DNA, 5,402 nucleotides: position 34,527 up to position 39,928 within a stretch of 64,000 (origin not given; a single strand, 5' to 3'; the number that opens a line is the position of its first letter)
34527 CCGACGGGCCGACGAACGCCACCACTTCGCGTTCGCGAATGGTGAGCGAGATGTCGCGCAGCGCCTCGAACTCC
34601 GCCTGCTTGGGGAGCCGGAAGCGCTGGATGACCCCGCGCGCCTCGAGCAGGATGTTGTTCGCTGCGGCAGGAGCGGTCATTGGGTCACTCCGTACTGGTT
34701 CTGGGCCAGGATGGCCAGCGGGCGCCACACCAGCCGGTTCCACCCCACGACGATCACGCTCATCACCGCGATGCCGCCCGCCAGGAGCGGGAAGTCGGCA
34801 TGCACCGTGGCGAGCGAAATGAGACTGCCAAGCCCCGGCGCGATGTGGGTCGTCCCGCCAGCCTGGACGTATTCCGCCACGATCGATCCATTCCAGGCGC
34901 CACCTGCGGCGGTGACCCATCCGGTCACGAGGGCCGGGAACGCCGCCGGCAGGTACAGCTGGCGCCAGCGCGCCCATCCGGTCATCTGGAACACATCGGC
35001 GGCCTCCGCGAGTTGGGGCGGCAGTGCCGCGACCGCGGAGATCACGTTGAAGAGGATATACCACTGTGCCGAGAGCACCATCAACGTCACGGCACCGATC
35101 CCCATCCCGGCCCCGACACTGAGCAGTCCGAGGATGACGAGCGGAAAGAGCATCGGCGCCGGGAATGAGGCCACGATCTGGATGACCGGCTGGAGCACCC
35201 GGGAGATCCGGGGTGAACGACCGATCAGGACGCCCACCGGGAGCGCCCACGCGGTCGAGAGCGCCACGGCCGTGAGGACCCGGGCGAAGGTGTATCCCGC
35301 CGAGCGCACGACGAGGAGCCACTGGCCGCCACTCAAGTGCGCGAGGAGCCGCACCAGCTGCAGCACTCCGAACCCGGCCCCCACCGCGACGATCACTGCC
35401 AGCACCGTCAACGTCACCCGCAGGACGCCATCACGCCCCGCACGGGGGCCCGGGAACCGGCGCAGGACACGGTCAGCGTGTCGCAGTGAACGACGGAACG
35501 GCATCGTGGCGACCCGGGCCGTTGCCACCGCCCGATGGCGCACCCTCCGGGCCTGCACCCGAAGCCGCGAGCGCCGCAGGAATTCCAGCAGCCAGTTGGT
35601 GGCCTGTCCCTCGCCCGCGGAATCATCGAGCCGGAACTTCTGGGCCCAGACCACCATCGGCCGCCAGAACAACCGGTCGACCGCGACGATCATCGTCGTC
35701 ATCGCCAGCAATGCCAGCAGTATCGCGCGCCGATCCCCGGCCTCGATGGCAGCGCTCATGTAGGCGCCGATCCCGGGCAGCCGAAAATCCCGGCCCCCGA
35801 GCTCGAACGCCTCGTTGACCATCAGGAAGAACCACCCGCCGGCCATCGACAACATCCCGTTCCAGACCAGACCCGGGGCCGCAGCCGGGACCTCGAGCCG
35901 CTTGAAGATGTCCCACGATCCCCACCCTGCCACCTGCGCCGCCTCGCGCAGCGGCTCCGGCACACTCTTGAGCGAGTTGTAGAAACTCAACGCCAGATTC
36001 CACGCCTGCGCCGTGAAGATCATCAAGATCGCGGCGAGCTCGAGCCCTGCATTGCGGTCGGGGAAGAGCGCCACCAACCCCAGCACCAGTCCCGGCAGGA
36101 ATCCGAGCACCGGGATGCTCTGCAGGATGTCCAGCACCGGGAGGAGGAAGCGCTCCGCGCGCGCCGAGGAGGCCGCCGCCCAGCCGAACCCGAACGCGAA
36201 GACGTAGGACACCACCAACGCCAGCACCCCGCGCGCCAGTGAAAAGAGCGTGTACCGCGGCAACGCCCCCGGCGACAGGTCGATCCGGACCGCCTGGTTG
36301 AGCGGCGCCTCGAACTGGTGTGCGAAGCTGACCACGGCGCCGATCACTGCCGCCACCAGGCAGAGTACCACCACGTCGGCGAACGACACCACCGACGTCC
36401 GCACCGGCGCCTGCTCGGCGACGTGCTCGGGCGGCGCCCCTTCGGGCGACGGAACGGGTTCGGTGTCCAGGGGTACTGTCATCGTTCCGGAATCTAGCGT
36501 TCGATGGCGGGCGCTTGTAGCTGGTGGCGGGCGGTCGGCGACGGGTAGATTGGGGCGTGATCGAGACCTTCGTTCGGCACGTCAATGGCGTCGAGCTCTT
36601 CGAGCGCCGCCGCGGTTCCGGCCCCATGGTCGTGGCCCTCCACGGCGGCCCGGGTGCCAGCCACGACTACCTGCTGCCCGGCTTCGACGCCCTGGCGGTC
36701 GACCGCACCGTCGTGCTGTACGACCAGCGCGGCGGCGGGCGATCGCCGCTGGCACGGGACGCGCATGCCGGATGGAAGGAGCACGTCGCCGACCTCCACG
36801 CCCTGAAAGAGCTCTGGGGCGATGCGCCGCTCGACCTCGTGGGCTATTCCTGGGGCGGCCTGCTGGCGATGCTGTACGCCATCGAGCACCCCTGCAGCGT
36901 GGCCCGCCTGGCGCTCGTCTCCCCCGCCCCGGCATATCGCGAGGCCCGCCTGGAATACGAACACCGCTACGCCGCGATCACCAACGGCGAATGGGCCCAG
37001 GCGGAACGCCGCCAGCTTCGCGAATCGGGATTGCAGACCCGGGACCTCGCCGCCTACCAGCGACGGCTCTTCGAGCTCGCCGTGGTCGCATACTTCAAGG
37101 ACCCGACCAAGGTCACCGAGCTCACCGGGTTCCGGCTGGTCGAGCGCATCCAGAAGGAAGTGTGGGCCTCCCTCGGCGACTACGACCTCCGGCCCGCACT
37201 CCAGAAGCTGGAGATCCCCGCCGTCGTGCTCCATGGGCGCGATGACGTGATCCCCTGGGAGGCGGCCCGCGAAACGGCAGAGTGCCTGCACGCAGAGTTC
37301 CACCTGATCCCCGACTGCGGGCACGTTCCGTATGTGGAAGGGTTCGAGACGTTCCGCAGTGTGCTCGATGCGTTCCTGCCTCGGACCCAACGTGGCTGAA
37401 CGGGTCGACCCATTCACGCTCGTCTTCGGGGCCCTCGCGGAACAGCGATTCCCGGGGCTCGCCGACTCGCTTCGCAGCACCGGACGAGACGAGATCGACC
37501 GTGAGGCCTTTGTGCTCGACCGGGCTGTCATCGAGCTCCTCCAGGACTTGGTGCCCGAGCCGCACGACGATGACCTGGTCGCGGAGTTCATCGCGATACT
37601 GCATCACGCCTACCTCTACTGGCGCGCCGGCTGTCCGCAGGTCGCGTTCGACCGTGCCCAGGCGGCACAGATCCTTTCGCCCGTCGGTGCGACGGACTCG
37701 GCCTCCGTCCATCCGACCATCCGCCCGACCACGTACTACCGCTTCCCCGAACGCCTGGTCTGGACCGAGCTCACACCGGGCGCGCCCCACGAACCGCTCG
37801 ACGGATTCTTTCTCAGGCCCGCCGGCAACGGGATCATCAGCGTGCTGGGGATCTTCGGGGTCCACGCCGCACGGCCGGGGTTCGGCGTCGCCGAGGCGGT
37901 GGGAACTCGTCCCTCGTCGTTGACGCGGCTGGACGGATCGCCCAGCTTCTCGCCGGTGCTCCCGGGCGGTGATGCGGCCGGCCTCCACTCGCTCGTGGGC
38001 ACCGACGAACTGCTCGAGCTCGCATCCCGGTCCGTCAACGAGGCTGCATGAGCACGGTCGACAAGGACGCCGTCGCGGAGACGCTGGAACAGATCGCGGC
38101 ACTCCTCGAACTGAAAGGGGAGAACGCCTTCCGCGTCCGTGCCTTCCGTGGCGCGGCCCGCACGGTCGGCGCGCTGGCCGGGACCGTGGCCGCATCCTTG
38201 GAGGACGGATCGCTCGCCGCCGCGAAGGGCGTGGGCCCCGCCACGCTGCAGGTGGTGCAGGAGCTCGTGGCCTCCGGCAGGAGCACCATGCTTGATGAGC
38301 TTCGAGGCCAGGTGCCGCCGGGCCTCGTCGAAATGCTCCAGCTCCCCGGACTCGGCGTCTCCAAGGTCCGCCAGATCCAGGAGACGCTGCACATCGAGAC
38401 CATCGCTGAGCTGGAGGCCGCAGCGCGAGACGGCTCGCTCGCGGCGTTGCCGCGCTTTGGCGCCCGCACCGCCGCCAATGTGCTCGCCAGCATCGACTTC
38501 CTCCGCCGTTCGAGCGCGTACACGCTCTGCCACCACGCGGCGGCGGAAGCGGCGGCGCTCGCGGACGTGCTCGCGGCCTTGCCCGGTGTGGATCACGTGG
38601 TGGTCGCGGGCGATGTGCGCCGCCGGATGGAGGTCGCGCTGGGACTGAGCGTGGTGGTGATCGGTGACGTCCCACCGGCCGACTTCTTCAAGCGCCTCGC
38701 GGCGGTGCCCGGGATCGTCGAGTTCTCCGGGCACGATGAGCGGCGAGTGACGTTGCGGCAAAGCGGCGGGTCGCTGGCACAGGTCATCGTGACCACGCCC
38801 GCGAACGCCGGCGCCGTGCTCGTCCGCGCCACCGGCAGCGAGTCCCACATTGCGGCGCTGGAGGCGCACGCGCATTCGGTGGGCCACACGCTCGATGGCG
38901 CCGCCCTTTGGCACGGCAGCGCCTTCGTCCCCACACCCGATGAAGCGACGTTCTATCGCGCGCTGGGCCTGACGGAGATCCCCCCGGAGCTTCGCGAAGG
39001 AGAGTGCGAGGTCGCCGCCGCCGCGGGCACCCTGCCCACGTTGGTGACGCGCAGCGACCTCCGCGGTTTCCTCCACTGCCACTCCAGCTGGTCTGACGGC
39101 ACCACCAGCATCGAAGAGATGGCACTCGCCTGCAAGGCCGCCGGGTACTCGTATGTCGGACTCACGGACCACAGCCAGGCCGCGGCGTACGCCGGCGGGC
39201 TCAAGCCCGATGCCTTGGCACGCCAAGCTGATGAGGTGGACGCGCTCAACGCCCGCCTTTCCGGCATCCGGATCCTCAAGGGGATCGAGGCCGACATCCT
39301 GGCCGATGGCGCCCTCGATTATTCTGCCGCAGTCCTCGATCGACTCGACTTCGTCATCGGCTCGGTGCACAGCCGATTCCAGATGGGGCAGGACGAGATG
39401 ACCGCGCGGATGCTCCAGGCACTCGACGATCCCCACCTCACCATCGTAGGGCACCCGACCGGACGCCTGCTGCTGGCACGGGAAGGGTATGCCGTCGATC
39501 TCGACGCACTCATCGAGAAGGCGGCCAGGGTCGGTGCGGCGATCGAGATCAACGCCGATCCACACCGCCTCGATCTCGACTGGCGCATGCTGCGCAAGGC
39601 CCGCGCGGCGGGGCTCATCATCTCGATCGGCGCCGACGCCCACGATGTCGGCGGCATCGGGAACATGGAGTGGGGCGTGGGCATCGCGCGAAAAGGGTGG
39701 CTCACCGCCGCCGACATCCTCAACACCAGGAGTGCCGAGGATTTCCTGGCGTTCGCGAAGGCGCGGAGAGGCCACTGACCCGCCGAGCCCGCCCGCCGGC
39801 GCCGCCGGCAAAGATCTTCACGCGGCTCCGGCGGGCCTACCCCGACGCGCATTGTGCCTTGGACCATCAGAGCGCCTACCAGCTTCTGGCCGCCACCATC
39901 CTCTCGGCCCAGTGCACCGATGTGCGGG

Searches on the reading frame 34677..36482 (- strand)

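Call 88: search_protein_families(library=pfam, proteins=[window:34677-36482:-], max_evalue=0.0001)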
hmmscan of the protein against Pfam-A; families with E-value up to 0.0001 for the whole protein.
window:34677-36482:- (601 aa): 1 family
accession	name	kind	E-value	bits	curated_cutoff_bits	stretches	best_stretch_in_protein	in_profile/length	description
PF00528.27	BPD_transp_1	-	1e-32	113.8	26.4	2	413-579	1-170/184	Binding-protein-dependent transport system inner membrane component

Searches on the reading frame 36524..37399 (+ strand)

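Call 88: search_protein_families(library=pfam, proteins=[window:36524-37399:+], max_evalue=0.0001)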
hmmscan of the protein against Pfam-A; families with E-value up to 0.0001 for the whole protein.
window:36524-37399:+ (291 aa): 4 families
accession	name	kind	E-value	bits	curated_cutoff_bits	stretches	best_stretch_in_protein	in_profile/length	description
PF00561.26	Abhydrolase_1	-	1.4e-26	94.1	25.8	1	34-273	1-244/245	alpha/beta hydrolase fold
PF12697.13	Abhydrolase_6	-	3e-18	67.7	26.3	1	36-272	1-210/217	Alpha/beta hydrolase family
PF12146.15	Hydrolase_4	-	6.1e-18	65.4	27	1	35-268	6-233/239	Serine aminopeptidase, S33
PF06821.19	Ser_hydrolase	-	6e-06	26.7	22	0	226-282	111-168/172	Serine hydrolase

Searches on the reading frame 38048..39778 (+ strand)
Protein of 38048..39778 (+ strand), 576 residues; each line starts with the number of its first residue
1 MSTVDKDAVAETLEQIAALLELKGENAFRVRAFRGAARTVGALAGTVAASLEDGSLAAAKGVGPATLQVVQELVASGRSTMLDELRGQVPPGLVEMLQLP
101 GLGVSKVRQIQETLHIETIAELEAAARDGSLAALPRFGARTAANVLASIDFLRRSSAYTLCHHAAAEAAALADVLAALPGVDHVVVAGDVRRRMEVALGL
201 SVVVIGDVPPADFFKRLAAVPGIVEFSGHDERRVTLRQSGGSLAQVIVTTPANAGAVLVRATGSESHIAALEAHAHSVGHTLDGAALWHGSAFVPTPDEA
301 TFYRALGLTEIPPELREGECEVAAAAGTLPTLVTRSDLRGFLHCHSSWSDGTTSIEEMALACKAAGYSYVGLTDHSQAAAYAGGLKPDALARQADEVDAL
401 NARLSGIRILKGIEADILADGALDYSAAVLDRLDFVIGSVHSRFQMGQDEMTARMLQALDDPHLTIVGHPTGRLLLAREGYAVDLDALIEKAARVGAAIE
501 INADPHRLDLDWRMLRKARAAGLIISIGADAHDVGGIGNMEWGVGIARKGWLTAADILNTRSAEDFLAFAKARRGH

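Call 88: search_protein_families(library=pfam, proteins=[window:38048-39778:+], max_evalue=0.0001)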
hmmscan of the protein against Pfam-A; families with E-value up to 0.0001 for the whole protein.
window:38048-39778:+ (576 aa): 4 families
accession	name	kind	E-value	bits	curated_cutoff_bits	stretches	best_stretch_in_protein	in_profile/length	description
PF02811.25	PHP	-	7.1e-13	49.7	26.4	1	342-502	2-162/164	PHP domain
PF14716.13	HHH_8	-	1.5e-12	48.2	30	1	7-78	4-72/73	Helix-hairpin-helix domain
PF14791.11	DNA_pol_B_thumb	-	1.5e-09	38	25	1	258-317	2-63/63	DNA polymerase beta thumb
PF14520.12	HHH_5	-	1.8e-08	35.2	27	1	95-147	3-53/57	Helix-hairpin-helix domain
